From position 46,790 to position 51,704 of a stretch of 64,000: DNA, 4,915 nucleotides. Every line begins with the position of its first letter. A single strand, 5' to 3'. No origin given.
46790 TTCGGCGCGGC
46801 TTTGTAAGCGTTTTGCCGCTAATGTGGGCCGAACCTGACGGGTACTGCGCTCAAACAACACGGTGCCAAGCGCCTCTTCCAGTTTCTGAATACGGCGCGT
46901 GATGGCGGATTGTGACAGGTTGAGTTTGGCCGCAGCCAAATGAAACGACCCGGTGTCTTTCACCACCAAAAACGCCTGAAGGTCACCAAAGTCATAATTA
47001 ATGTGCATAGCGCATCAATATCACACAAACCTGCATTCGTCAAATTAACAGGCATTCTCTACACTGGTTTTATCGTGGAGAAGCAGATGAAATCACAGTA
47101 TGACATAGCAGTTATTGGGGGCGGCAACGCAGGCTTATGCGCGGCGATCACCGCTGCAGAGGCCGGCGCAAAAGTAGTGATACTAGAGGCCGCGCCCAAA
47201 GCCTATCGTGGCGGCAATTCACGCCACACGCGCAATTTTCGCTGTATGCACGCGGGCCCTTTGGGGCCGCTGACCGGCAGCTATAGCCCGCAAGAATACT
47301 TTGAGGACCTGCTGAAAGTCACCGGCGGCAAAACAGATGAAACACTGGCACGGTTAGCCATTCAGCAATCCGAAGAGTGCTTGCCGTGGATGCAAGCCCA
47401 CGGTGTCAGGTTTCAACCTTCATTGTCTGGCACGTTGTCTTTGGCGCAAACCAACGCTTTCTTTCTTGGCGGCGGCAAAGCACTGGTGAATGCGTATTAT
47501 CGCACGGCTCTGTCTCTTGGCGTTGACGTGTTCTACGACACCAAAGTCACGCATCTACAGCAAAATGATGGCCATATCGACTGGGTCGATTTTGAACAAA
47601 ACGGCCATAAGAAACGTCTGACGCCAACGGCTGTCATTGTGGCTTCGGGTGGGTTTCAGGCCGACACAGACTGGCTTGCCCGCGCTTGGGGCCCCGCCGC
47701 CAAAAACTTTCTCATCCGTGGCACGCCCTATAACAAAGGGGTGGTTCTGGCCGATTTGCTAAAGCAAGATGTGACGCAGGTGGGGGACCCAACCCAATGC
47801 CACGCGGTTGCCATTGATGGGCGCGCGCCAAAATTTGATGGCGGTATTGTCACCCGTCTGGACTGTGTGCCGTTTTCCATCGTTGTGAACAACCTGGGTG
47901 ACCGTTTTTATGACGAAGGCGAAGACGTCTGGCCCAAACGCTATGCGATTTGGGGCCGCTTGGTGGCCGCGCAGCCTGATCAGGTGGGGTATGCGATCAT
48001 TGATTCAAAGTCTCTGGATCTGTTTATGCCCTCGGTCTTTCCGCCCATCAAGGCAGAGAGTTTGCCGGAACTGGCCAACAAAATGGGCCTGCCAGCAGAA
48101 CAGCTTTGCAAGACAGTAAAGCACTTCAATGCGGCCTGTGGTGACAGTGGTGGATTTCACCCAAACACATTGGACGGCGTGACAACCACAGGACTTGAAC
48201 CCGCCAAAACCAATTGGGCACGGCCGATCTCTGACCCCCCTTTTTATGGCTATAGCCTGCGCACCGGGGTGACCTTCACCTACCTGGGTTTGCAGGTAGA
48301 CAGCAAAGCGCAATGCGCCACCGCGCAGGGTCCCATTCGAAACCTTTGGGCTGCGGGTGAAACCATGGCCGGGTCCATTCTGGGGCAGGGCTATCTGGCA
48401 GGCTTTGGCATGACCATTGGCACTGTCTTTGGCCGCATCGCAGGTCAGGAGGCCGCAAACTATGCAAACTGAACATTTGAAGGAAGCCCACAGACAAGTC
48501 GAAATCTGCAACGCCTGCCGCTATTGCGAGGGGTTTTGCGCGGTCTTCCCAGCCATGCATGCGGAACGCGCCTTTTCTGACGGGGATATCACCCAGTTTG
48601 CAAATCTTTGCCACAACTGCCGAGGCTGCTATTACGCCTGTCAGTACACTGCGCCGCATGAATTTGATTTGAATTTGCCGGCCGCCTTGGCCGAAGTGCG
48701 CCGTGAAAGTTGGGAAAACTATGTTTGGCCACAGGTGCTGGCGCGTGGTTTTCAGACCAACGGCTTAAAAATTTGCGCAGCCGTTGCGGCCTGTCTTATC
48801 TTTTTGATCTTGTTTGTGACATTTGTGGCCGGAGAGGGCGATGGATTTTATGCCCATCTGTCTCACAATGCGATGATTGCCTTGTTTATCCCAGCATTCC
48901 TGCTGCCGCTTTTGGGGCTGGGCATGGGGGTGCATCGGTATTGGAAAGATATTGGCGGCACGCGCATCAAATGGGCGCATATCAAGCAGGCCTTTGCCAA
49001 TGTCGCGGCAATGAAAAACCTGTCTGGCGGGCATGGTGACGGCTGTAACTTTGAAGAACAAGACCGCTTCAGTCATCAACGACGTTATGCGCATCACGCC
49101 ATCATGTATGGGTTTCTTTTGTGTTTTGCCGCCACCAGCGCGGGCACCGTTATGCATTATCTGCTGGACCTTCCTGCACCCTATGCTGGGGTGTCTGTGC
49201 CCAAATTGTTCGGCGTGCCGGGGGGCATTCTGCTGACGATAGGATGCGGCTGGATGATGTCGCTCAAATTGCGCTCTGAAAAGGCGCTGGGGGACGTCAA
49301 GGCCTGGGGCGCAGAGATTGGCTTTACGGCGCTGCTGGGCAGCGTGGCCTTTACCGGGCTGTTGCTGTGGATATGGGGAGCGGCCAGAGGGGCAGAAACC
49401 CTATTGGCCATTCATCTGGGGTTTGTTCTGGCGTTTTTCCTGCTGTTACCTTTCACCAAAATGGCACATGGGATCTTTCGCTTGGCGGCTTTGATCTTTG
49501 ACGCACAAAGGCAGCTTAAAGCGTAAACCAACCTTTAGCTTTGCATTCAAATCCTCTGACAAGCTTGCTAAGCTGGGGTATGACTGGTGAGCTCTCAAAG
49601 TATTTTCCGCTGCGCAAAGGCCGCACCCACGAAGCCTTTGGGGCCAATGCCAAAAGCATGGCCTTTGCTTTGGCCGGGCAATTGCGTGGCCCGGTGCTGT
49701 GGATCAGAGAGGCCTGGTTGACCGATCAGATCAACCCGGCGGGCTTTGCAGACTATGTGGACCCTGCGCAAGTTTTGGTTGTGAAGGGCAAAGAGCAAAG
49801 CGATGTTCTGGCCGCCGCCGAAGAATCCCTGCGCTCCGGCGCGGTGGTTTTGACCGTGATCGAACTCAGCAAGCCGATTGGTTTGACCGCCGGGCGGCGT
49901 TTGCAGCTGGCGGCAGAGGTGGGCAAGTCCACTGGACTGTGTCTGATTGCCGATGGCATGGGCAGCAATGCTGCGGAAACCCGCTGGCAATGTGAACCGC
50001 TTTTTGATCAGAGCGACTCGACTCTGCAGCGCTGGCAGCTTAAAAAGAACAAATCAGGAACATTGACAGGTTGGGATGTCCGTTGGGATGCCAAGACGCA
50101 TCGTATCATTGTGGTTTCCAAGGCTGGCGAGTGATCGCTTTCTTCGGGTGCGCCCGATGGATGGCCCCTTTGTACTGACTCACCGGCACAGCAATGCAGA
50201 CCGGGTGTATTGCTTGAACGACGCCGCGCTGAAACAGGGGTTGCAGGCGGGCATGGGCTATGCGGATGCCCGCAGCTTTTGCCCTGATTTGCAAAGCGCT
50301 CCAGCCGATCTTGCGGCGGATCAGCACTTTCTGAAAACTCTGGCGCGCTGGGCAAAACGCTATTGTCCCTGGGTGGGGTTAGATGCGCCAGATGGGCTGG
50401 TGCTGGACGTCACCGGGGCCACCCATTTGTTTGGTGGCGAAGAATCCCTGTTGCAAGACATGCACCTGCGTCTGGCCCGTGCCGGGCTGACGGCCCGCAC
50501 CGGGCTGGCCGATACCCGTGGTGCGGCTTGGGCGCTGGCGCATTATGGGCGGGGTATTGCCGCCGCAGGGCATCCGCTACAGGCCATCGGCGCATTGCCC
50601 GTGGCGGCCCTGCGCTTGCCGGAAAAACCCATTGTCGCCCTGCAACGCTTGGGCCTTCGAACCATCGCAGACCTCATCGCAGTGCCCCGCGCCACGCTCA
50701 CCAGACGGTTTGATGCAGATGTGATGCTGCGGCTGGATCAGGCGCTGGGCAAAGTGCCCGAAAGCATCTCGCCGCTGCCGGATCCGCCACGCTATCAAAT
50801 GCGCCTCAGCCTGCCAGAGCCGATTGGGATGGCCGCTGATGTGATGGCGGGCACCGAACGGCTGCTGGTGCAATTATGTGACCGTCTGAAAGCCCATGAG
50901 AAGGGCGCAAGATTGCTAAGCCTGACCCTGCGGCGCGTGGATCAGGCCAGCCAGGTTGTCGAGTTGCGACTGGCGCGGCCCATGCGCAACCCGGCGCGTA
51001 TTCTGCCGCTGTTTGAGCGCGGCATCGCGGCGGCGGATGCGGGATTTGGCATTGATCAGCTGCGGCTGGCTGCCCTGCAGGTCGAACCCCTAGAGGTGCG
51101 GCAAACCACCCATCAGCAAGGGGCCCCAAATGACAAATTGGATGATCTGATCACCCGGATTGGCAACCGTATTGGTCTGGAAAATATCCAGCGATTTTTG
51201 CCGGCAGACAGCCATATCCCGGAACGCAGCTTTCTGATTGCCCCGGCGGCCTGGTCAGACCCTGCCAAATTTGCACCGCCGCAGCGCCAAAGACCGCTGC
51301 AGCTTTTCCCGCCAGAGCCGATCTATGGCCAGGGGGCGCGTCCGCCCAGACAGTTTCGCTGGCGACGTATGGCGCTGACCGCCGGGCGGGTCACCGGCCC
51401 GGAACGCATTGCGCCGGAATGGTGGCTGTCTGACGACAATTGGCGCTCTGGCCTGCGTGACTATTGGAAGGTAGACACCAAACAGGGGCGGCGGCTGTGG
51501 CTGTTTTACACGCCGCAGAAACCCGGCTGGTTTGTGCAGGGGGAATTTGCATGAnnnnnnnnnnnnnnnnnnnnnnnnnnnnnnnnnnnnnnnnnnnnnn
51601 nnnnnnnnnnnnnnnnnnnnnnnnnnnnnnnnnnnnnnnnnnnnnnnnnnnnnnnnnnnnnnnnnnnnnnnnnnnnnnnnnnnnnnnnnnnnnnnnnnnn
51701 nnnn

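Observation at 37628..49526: Expanded tricarballylate/aconitate catabolic cluster with two regulators and unexplained enzymes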

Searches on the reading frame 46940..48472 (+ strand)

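Call 3: search_protein_families(library=pfam, proteins=[window:46940-48472:+])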
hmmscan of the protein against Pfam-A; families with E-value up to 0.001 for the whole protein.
window:46940-48472:+ (510 aa): 13 families
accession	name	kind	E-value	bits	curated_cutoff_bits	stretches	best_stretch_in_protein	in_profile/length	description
PF00890.30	FAD_binding_2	-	2.5e-37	129.5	20.4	1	55-482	1-405/414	FAD binding domain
PF01266.30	DAO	-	2.6e-16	60.5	27.9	1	55-239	1-205/353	FAD dependent oxidoreductase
PF12831.13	FAD_oxidored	-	3.9e-12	46.6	27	1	55-237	1-145/416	FAD dependent oxidoreductase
PF03486.20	HI0933_like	-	5.2e-12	46.2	50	1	55-503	2-243/244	HI0933-like protein Rossmann domain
PF07992.20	Pyr_redox_2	-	9.5e-08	32.2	26.1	1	54-89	1-178/291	Pyridine nucleotide-disulphide oxidoreductase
PF01262.27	AlaDh_PNT_C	-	2.5e-06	27.5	23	1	55-94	30-69/214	Alanine dehydrogenase/PNT, C-terminal domain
PF13450.12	NAD_binding_8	-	3e-05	24.6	21.9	1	58-99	1-40/68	NAD(P)-binding Rossmann-like domain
PF01134.28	GIDA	-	6.4e-05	22.6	22.1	1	55-82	1-28/391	Glucose inhibited division protein A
PF01494.25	FAD_binding_3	-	9.5e-05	22.2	22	1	54-237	2-158/349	FAD binding domain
PF13738.12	Pyr_redox_3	-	0.00011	22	30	0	58-84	2-29/305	Pyridine nucleotide-disulphide oxidoreductase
PF05834.18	Lycopene_cycl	-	0.00018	21.1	23.4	1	55-94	1-42/380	Lycopene cyclase protein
PF01593.30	Amino_oxidase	-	0.00061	19.6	19.8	0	64-87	2-25/443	Flavin containing amine oxidoreductase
PF01946.23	Thi4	-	0.00081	19.1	26.2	0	53-85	17-50/235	Thi4 family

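Call 4: search_protein_families(library=ncbifam, proteins=[window:46940-48472:+])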
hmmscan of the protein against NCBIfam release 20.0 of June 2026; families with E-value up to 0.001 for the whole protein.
window:46940-48472:+ (510 aa): 89 families (the best 25 are shown)
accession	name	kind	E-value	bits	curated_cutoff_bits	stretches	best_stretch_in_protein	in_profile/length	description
NF006130.0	PRK08274.1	equivalog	3.1e-198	659.3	369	1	50-509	2-462/467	FAD-dependent tricarballylate dehydrogenase TcuA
TIGR02485.1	CobZ_N-term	equivalog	1.4e-173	577.7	372.55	1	55-509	3-435/437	FAD-dependent tricarballylate dehydrogenase TcuA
NF005064.0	PRK06481.1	equivalog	4e-40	138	542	1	43-509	51-503/506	flavocytochrome c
TIGR01813.1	flavo_cyto_c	subfamily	1.5e-36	126.1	285.45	1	55-503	1-444/444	flavocytochrome c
NF005510.0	PRK07121.1-3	subfamily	5e-33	114.6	481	2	176-508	176-489/492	FAD-binding protein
NF053717.1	VnlPnlRedVprA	equivalog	3e-32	112.1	600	2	50-360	3-313/481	vinyl phenol reductase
NF009478.0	PRK12844.1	equivalog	8e-29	100.4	789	2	175-507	205-550/559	3-ketosteroid-delta-1-dehydrogenase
NF009477.0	PRK12843.1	equivalog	9.9e-29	100.2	758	2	178-506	219-569/578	FAD-dependent oxidoreductase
NF005882.1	PRK07843.1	equivalog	1.2e-27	96.6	788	2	175-503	197-545/547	3-oxosteroid 1-dehydrogenase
NF005508.0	PRK07121.1-1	equivalog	4.4e-27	94.8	537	2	177-509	173-494/497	FAD-binding protein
NF004789.0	PRK06134.1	subfamily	4.8e-26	91.5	747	3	372-507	429-569/581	FAD-dependent oxidoreductase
NF005511.0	PRK07121.1-4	equivalog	2.3e-25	89.1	466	2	48-163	15-129/553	FAD-binding protein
NF005509.0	PRK07121.1-2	subfamily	2.9e-25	88.8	630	2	230-507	256-523/527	FAD-binding protein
NF053677.1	Desat2ChcC2Cyan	equivalog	1.2e-24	86.6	900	3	370-509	412-555/558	4-oxocyclohex-2-ene-1-carboxylate 5-dehydrogenase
NF009473.0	PRK12835.1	subfamily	5e-24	84.7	837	2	371-507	429-568/585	FAD-binding protein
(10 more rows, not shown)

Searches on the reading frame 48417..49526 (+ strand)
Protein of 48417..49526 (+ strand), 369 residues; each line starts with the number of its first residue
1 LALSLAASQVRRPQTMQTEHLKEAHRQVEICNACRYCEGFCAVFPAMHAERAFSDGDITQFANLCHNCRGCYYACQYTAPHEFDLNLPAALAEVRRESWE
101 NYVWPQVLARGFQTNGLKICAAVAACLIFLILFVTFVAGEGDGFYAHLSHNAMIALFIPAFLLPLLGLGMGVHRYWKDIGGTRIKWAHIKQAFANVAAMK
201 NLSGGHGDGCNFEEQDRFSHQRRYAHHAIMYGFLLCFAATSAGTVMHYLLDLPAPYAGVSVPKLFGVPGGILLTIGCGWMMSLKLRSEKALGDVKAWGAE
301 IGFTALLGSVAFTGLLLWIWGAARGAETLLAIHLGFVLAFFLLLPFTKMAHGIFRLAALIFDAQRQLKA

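Call 5: search_protein_families(library=pfam, proteins=[window:48417-49526:+])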
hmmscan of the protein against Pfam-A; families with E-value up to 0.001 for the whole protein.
window:48417-49526:+ (369 aa): 0 families

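Call 9: search_protein_families(library=ncbifam, proteins=[window:48417-49526:+], max_evalue=0.01)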
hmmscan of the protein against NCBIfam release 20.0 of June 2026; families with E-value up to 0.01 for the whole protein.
window:48417-49526:+ (369 aa): 4 families
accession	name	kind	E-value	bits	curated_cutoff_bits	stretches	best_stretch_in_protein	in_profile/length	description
NF011607.0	PRK15033.1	subfamily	1.1e-112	376.8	524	1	8-360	12-372/389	tricarballylate utilization 4Fe-4S protein TcuB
TIGR02484.1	CitB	equivalog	3e-98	329.4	246.6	1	19-363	4-356/372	tricarballylate utilization 4Fe-4S protein TcuB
NF038018.1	qmoC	equivalog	9e-29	101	300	1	64-361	63-360/360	quinone-interacting membrane-bound oxidoreductase complex subunit QmoC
NF042909.1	FMH_DH_FwdF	exception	0.0015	17.7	375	1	24-78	220-272/336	tungsten-dependent formylmethanofuran dehydrogenase subunit FwdF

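Call 11: search_protein_families(library=pfam, proteins=[window:48417-49526:+], max_evalue=10)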
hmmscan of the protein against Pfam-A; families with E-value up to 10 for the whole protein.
window:48417-49526:+ (369 aa): 9 families
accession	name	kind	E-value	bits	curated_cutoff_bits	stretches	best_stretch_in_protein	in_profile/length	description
PF13187.11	Fer4_9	-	0.041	14.3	27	1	31-78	2-50/52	4Fe-4S dicluster domain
PF13534.11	Fer4_17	-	0.2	12.7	22.2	0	31-77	2-58/61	4Fe-4S dicluster domain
PF12837.12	Fer4_6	-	0.2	12.1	25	1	62-76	6-20/24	4Fe-4S binding domain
PF24662.1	DUF7650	-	0.26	11.8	27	1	101-132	25-58/89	Domain of unknown function (DUF7650)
PF12838.12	Fer4_7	-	0.42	11.5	27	1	31-78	2-51/52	4Fe-4S dicluster domain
PF14697.11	Fer4_21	-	0.5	11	35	1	63-78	6-21/59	4Fe-4S dicluster domain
PF13237.11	Fer4_10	-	0.63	10.4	25.5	2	27-75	5-52/53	4Fe-4S dicluster domain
PF13183.11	Fer4_8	-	0.71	10.9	27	1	63-126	3-60/68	4Fe-4S dicluster domain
PF12797.12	Fer4_2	-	3.6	8.2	24.5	1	29-42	8-21/22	4Fe-4S binding domain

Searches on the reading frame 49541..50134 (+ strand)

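Call 5: search_protein_families(library=pfam, proteins=[window:49541-50134:+])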
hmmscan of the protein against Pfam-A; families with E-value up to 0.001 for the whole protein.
window:49541-50134:+ (197 aa): 0 families

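Call 9: search_protein_families(library=ncbifam, proteins=[window:49541-50134:+], max_evalue=0.01)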
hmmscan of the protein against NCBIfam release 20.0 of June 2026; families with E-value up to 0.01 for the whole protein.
window:49541-50134:+ (197 aa): 1 family
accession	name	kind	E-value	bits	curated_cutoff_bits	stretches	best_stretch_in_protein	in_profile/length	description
NF033429.2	ImuA_translesion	equivalog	3.7e-07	30.2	150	1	72-137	85-149/181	translesion DNA synthesis-associated protein ImuA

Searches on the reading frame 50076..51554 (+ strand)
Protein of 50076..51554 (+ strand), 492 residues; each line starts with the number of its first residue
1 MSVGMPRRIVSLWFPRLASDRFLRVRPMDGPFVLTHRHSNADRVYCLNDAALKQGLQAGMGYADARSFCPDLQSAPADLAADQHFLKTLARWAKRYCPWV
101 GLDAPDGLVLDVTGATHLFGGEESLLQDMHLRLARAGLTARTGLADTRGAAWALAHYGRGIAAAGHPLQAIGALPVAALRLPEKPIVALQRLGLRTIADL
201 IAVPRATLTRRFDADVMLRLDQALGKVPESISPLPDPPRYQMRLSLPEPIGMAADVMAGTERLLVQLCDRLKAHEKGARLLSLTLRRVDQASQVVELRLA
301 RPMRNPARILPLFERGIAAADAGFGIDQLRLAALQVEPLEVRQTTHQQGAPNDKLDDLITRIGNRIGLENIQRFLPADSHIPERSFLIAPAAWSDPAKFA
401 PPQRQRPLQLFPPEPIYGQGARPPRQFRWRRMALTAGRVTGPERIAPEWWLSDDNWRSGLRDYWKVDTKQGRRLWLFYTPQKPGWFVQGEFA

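Call 5: search_protein_families(library=pfam, proteins=[window:50076-51554:+])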
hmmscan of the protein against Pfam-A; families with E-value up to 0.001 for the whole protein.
window:50076-51554:+ (492 aa): 2 families
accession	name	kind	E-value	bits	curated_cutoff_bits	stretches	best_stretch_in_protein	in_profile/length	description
PF00817.25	IMS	-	9.9e-15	55.2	23.2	1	30-153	21-145/148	impB/mucB/samB family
PF11799.13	IMS_C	-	8.2e-06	26.7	20.7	1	245-345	9-104/109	impB/mucB/samB family C-terminal domain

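Call 9: search_protein_families(library=ncbifam, proteins=[window:50076-51554:+], max_evalue=0.01)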
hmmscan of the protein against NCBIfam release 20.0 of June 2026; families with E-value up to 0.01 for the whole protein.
window:50076-51554:+ (492 aa): 5 families
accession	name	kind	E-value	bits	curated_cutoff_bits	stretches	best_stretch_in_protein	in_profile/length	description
NF003015.0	PRK03858.1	subfamily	2.2e-07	30.3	367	1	51-368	48-377/399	DNA polymerase IV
NF002848.0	PRK03103.1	subfamily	3.9e-07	28.9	381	1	50-291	50-302/410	DNA polymerase IV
NF002883.0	PRK03352.1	equivalog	0.00026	20.3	330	1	48-309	51-315/347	DNA polymerase IV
NF002751.0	PRK02794.1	equivalog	0.00027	19.9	371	1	53-310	84-348/425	DNA polymerase IV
NF002677.0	PRK02406.1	equivalog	0.0023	17.1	256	1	32-289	33-298/357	DNA polymerase IV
